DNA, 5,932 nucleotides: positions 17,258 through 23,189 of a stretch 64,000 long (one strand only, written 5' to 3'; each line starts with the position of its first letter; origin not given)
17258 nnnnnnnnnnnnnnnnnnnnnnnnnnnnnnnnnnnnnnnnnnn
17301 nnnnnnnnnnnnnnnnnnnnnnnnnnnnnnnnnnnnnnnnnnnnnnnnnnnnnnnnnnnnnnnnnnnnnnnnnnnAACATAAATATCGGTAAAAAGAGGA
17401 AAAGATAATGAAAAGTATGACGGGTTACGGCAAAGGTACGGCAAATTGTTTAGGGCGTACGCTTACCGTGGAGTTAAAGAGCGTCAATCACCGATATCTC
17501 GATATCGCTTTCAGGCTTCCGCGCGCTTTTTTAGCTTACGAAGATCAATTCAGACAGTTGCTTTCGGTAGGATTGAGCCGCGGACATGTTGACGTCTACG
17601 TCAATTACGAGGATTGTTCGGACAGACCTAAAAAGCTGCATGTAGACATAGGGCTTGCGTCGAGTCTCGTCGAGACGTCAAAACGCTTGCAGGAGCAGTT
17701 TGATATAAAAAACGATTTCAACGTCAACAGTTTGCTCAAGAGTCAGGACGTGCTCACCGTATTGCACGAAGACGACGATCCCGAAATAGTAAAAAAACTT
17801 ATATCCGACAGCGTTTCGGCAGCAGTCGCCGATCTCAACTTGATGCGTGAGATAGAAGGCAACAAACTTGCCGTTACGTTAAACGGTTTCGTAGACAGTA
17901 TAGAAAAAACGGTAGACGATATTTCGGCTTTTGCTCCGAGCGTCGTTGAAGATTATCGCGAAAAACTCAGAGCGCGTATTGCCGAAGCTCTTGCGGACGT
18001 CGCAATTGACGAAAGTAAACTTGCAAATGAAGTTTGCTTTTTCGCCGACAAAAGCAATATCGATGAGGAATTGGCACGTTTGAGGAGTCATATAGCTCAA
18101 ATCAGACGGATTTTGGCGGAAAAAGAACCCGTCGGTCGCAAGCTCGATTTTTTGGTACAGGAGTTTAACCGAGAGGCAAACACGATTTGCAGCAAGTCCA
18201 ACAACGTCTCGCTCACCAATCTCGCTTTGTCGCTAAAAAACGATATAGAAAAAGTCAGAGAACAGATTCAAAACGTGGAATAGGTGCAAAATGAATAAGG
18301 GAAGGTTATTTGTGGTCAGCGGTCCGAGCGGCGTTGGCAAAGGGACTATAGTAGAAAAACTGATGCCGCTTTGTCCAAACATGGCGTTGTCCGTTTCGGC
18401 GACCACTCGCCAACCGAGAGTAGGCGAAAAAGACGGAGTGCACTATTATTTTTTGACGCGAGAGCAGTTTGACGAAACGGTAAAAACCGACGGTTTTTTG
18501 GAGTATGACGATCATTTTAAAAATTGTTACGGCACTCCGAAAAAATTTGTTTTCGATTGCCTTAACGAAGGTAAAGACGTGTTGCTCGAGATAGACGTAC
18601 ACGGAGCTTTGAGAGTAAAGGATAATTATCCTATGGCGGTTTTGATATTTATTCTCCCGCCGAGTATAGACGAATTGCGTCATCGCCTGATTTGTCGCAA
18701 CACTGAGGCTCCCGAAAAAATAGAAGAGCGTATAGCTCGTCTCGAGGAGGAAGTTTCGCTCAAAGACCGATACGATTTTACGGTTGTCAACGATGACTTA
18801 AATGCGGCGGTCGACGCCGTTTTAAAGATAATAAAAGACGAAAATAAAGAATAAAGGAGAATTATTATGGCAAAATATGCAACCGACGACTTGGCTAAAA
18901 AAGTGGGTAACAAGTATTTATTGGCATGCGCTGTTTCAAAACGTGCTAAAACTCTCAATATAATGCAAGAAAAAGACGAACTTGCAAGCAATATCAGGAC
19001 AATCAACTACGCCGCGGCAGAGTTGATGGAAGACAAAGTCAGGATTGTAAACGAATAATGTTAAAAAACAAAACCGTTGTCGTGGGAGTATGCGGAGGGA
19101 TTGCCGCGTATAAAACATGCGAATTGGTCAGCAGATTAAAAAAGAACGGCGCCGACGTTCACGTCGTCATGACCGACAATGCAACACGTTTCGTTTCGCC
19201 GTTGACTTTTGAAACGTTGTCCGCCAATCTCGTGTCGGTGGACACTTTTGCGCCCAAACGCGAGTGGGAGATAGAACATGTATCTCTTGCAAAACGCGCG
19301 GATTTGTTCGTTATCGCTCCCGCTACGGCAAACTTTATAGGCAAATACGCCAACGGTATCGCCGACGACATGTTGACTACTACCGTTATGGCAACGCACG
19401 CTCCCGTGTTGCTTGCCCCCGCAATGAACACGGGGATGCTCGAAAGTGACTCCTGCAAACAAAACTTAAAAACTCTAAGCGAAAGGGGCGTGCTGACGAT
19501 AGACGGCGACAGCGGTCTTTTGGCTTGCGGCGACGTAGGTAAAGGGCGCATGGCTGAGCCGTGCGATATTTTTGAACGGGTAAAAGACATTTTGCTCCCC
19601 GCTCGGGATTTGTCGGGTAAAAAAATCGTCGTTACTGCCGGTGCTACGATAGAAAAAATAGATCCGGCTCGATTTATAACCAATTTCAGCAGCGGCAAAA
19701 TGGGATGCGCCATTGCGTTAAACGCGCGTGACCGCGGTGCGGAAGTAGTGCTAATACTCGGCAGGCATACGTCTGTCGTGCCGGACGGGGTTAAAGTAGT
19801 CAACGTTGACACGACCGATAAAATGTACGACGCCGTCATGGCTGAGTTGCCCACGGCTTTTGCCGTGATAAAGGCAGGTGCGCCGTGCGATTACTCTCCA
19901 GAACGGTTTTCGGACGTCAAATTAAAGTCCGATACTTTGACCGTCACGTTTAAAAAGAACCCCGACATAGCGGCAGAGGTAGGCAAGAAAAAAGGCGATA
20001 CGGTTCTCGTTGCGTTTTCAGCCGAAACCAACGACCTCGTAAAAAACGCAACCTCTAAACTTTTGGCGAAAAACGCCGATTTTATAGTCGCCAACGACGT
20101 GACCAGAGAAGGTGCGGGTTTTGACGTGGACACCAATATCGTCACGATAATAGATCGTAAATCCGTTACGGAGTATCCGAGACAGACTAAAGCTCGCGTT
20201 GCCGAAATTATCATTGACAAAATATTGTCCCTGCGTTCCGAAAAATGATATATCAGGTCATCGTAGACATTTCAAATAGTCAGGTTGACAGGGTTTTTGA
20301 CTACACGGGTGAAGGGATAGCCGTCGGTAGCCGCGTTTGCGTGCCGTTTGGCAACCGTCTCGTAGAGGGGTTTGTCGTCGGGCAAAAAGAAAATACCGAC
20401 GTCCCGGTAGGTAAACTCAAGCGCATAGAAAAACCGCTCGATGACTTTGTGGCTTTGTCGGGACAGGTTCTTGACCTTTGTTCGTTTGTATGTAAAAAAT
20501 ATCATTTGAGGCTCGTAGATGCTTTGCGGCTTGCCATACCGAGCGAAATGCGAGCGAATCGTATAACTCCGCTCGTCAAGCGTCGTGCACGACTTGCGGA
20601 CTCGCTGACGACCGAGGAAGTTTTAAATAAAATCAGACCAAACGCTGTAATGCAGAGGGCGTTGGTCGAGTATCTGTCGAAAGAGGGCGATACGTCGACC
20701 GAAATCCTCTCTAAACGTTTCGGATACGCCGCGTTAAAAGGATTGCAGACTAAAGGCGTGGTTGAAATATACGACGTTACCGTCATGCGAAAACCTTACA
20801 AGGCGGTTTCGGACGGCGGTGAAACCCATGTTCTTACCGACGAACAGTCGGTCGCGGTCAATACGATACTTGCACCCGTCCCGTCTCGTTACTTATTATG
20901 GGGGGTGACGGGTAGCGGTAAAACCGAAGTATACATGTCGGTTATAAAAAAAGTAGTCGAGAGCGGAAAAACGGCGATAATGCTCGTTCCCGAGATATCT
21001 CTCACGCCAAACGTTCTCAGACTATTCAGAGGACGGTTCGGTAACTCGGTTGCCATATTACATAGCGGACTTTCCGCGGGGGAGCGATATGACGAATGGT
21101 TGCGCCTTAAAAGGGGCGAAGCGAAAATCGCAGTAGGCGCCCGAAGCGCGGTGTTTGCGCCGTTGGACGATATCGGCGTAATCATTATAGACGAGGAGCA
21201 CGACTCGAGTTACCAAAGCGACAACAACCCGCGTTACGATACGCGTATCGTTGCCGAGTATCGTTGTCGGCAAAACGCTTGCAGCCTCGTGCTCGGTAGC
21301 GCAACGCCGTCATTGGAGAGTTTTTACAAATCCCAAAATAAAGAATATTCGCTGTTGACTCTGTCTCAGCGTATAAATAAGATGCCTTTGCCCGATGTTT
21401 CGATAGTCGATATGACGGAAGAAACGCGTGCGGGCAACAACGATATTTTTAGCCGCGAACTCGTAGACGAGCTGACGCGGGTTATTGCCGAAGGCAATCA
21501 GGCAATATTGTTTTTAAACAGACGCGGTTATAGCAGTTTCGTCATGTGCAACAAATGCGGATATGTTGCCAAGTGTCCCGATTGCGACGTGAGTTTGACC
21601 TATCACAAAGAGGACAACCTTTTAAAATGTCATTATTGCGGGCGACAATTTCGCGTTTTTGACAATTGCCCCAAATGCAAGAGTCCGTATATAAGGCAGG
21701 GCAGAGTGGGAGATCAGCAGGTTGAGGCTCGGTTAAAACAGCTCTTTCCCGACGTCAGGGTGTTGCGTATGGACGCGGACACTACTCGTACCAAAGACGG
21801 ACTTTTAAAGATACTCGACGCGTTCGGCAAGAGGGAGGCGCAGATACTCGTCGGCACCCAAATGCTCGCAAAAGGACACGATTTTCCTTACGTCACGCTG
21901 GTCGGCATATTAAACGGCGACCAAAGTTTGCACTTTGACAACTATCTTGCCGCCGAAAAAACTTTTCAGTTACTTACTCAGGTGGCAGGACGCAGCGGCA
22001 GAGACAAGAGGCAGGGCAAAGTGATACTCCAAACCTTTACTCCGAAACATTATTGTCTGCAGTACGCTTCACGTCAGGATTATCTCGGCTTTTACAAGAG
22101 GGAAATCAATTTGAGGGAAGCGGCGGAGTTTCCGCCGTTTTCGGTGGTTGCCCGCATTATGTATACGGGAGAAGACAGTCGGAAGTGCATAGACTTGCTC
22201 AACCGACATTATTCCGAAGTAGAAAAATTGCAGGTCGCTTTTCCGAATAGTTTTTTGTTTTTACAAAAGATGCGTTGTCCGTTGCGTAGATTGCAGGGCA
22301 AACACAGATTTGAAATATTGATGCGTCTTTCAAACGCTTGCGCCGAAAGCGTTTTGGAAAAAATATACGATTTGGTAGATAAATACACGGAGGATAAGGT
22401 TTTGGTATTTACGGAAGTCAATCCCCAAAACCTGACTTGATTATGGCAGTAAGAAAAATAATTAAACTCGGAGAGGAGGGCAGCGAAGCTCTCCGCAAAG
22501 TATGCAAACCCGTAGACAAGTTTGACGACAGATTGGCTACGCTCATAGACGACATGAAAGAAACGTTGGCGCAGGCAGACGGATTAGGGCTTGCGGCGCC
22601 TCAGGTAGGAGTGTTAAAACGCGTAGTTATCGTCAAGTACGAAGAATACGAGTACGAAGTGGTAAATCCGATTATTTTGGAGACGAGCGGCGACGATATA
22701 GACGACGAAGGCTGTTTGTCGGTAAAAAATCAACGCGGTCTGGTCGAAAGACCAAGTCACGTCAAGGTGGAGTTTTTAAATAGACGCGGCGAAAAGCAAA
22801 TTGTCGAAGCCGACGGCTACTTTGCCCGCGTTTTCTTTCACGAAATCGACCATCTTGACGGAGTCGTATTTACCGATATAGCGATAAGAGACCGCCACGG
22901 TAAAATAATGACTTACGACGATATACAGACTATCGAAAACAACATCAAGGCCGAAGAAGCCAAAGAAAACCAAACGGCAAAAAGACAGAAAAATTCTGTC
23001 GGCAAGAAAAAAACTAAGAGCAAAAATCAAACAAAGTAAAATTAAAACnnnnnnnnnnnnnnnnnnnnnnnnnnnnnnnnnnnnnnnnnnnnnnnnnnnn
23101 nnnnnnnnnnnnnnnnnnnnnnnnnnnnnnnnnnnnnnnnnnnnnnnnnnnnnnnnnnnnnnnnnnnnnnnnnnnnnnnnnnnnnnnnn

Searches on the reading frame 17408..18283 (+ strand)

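Call 20: search_protein_families(library=pfam, proteins=[window:17408-18283:+], max_evalue=0.0001)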
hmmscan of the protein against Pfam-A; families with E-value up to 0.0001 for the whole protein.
window:17408-18283:+ (291 aa): 2 families
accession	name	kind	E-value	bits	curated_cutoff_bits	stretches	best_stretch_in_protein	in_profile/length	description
PF08340.16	YicC-like_C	-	1.2e-45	155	27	1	173-291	2-120/120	Endoribonuclease YicC-like, C-terminal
PF03755.18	YicC-like_N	-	2.6e-42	145.3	25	1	1-155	1-155/156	Endoribonuclease YicC-like, N-terminal region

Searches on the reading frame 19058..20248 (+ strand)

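Call 20: search_protein_families(library=pfam, proteins=[window:19058-20248:+], max_evalue=0.0001)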
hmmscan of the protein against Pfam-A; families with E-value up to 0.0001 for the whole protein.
window:19058-20248:+ (396 aa): 2 families
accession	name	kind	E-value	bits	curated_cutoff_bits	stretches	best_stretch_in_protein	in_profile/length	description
PF04127.22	DFP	-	3.7e-61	206.6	22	1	185-365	1-186/186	DNA/pantothenate metabolism flavoprotein C-terminal domain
PF02441.25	Flavoprotein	-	3.1e-34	118.4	22.7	1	5-178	1-161/162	Flavoprotein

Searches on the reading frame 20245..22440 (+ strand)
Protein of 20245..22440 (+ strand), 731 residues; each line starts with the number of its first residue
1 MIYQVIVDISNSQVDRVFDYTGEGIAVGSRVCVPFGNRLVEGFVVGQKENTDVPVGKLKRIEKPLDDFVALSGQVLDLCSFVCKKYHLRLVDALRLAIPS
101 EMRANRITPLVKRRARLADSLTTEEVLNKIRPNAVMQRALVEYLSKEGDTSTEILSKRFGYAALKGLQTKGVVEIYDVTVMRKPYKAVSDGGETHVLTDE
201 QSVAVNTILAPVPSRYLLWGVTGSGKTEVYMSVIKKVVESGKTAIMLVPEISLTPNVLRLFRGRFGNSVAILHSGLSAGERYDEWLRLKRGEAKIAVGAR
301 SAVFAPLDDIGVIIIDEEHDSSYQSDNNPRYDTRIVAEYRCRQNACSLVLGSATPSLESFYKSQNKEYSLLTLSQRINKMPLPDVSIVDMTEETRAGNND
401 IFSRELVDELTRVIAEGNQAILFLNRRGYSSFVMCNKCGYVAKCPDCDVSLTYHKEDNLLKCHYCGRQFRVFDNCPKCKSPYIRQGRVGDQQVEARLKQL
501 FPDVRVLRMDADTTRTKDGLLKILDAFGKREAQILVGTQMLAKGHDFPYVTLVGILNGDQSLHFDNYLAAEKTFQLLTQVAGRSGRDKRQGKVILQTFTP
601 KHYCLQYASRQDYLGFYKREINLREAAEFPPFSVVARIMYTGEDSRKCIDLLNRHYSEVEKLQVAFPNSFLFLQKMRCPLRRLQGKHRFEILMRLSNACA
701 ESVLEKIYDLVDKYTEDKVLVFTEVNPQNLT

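Call 20: search_protein_families(library=pfam, proteins=[window:20245-22440:+], max_evalue=0.0001)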
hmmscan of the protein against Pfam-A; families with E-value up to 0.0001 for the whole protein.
window:20245-22440:+ (731 aa): 6 families
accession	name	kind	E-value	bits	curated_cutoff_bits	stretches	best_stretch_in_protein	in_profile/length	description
PF17764.6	PriA_3primeBD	-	1.8e-19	69.8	22.7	1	4-99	1-96/96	3'DNA-binding domain (3'BD)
PF04851.21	ResIII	-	1.1e-15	58.4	22.5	1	196-356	3-163/164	Type III restriction enzyme, res subunit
PF00270.35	DEAD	-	1.3e-15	58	26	1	199-358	2-162/167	DEAD/DEAH box helicase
PF18319.7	Zn_ribbon_PriA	-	3.1e-12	46.7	26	1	444-468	1-25/27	PriA DNA helicase Cys-rich region (CRR) domain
PF00271.37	Helicase_C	-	7.2e-10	39.5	23.5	1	497-587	34-109/110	Helicase conserved C-terminal domain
PF18074.6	PriA_C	-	1.4e-06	29.4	26.9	1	631-727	1-95/95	Primosomal protein N C-terminal domain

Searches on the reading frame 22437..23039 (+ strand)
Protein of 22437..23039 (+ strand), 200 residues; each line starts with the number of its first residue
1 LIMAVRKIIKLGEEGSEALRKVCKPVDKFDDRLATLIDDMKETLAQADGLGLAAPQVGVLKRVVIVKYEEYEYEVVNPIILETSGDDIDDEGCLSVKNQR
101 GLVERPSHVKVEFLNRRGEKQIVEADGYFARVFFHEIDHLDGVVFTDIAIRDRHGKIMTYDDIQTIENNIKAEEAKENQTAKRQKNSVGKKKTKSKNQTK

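Call 20: search_protein_families(library=pfam, proteins=[window:22437-23039:+], max_evalue=0.0001)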
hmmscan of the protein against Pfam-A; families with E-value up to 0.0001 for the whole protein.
window:22437-23039:+ (200 aa): 1 family
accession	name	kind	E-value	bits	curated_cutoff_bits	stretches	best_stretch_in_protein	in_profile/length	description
PF01327.26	Pep_deformylase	-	3.7e-45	153.8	22.8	1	6-149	2-150/156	Polypeptide deformylase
